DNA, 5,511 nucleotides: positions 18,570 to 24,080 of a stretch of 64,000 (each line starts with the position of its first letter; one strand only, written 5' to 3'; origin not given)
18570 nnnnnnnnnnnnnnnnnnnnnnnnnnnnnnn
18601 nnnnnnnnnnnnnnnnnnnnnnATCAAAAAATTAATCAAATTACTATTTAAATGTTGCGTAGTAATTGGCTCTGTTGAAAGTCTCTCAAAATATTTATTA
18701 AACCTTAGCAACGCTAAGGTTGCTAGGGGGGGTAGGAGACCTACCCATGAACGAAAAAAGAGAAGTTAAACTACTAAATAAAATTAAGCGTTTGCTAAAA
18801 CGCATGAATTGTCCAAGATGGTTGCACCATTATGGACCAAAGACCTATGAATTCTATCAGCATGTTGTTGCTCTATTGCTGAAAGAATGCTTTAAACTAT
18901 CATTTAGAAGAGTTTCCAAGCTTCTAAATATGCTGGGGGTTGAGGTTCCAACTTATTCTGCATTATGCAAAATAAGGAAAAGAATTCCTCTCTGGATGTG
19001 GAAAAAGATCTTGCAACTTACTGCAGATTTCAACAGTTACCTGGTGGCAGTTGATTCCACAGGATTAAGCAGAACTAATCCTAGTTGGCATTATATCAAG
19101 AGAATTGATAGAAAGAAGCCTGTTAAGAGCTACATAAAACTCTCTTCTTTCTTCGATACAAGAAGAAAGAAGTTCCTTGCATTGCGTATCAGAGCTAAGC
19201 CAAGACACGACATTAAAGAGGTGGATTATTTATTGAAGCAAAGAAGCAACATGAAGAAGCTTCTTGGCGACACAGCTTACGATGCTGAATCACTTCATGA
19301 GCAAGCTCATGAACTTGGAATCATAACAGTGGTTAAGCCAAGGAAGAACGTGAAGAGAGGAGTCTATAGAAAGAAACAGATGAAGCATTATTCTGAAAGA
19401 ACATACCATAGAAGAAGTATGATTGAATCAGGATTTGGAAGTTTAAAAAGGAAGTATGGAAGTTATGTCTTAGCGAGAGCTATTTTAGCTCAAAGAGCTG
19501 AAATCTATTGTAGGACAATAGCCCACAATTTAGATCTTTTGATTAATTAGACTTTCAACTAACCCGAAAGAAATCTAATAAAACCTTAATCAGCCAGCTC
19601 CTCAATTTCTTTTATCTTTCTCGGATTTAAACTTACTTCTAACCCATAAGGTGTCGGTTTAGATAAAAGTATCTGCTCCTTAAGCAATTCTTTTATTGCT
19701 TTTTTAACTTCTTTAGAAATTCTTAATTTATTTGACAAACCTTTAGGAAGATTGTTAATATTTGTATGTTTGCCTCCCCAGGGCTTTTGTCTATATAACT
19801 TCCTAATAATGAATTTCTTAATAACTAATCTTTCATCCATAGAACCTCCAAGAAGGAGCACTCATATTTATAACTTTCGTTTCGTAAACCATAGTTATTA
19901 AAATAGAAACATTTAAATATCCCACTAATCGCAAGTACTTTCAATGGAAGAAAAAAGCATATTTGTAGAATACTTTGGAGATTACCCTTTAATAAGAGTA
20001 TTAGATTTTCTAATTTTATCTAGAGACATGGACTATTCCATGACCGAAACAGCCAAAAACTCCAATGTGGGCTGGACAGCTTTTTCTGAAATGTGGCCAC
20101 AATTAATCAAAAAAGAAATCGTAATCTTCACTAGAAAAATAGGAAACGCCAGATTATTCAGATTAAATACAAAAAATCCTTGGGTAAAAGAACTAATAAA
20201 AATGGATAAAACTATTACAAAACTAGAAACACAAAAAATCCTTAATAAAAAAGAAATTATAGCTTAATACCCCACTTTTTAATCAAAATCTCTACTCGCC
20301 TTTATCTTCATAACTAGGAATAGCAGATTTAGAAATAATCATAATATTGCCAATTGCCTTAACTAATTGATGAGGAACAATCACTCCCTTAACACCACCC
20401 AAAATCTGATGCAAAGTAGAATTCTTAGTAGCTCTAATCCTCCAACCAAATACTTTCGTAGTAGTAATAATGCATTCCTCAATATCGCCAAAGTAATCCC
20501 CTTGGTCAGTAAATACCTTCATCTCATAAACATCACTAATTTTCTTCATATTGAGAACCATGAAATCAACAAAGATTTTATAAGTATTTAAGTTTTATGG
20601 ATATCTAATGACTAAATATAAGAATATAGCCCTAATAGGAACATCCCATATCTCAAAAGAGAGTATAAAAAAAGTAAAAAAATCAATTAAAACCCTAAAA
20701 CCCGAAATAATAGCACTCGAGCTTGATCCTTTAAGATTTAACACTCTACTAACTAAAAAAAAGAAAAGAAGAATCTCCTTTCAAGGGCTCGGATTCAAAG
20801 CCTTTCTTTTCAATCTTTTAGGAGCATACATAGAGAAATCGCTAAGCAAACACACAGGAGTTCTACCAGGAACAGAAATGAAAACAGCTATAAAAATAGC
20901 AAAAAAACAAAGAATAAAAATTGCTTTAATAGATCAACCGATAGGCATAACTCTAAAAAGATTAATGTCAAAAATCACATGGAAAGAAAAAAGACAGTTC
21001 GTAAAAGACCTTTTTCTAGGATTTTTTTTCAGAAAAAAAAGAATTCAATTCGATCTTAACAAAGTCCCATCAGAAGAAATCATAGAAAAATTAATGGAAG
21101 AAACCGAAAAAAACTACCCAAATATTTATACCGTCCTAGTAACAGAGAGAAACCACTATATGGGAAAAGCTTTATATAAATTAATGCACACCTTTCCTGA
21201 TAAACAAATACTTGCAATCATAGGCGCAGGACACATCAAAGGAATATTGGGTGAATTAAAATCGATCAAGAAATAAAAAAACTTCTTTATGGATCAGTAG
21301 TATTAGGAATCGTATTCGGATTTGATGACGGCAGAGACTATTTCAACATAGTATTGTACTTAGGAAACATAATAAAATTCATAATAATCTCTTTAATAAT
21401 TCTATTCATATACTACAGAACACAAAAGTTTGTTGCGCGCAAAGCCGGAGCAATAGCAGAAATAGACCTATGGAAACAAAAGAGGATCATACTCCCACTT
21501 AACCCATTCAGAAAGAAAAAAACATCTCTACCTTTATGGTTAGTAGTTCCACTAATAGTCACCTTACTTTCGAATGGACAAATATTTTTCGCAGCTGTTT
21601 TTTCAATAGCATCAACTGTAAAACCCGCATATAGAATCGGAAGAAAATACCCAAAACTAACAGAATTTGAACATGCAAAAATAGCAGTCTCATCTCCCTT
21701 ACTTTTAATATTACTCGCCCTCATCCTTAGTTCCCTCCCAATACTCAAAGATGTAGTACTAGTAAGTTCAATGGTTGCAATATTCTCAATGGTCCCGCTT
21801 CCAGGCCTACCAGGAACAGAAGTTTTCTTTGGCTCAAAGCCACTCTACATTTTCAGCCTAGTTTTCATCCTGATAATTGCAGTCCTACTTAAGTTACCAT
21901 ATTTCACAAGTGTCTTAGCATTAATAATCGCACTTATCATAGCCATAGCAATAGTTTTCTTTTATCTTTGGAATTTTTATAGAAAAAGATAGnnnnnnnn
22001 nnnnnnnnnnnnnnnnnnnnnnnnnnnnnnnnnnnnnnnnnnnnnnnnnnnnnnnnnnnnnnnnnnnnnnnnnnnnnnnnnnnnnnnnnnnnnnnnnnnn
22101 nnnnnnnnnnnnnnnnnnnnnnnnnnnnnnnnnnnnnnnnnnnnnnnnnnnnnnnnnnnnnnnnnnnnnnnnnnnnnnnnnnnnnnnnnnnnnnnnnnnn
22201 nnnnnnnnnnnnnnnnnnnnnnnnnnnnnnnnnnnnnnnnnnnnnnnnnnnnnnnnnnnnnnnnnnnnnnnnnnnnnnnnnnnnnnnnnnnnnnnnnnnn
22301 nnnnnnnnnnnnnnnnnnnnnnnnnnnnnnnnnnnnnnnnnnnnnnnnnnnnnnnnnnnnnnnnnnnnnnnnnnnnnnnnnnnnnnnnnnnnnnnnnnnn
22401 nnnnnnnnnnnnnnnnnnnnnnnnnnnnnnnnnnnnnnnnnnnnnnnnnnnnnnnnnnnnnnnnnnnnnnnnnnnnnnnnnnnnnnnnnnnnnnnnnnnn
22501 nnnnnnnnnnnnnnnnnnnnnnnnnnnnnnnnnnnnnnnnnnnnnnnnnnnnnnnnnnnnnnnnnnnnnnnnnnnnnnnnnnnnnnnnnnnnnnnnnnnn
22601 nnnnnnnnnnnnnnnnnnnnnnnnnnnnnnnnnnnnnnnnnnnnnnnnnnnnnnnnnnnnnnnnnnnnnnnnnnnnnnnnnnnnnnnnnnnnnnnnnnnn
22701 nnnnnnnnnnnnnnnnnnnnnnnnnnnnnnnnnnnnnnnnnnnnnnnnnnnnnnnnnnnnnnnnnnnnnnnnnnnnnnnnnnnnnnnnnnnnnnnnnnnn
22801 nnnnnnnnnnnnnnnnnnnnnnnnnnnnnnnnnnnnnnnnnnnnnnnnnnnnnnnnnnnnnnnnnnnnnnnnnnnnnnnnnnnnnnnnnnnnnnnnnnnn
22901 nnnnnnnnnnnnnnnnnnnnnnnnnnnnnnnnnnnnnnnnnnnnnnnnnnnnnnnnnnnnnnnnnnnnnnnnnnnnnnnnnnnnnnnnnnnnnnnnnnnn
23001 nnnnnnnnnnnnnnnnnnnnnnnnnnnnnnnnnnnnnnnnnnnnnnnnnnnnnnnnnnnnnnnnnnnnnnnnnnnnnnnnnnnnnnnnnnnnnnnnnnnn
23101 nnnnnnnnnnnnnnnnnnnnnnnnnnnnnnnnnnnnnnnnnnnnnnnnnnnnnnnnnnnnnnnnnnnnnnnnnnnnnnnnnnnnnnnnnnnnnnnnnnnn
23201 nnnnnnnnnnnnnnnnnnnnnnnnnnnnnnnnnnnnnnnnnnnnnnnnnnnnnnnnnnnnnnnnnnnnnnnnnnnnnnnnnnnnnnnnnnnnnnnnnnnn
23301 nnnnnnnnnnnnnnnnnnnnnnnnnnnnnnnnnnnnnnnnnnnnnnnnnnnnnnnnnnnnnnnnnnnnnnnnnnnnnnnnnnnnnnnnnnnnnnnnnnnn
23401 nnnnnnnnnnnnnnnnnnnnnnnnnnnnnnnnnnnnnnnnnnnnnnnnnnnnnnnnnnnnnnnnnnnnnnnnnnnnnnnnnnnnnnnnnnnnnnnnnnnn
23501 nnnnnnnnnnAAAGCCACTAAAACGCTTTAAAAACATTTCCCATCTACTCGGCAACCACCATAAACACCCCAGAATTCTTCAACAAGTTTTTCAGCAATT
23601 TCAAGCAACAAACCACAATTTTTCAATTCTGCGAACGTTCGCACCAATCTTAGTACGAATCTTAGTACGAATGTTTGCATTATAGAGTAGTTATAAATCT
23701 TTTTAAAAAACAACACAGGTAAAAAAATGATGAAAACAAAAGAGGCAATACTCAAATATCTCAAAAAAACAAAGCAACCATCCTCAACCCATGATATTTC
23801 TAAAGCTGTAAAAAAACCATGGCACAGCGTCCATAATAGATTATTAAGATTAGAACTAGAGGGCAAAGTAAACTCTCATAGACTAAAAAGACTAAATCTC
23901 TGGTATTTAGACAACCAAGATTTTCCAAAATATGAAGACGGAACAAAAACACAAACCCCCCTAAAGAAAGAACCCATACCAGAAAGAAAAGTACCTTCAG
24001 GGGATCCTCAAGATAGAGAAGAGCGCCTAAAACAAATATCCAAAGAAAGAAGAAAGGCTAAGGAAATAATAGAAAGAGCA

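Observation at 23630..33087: Candidate surface/attachment module: operator-like palindrome, wH-KaiC-like ATPase, 2121-aa beta-helix giant protein, coiled-coil anchor sharing its C-terminal module, and a membrane protein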

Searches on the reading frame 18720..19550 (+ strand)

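Call 54: search_protein_families(library=pfam, proteins=[window:18720-19550:+], max_evalue=0.001)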
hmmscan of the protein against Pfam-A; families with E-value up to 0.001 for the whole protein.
window:18720-19550:+ (276 aa): 2 families
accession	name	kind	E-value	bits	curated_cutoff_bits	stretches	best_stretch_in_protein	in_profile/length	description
PF01609.27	DDE_Tnp_1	-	9.4e-17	61.9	23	1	107-271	5-200/200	Transposase DDE domain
PF13612.12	DDE_Tnp_1_3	-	6.8e-05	23.3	27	1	150-244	56-143/155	Transposase DDE domain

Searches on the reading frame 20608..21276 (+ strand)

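Call 6: search_protein_families(library=pfam, proteins=[window:20608-21276:+], max_evalue=0.01)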
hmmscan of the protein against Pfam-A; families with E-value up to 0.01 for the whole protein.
window:20608-21276:+ (222 aa): 1 family
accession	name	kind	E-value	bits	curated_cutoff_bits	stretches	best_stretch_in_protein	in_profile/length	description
PF01963.22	TraB_PrgY_gumN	-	3.8e-22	79.8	26.8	1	6-218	11-252/263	TraB/PrgY/gumN family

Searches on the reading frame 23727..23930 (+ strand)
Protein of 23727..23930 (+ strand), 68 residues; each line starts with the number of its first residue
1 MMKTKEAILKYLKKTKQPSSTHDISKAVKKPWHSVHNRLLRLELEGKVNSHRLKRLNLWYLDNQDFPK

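Call 17: search_protein_families(library=pfam, proteins=[window:23727-23930:+], max_evalue=5)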
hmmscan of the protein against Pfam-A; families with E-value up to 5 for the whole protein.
window:23727-23930:+ (68 aa): 7 families
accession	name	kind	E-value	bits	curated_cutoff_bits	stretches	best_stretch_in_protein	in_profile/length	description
PF04703.18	FaeA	-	0.00092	19.9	20.7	1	5-55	2-52/62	FaeA-like protein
PF07106.19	TBPIP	-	0.0031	17.8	22.8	1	4-30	2-28/62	TBPIP/Hop2 winged helix domain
PF17782.7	DprA_WH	-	0.0039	17.6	22.9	1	6-51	15-58/61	DprA winged helix domain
PF13412.12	HTH_24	-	0.0046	16.9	21.9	1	3-48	3-47/48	Winged helix-turn-helix DNA-binding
PF02295.23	z-alpha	-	0.0085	16.6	21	1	3-50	4-53/67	Adenosine deaminase z-alpha domain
PF25212.1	HVO_A0114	-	0.022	15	27.6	1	7-49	26-67/84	HVO_A0114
PF18121.7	TFA2_Winged_2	-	0.095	12.8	26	1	3-54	1-49/60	TFA2 Winged helix domain 2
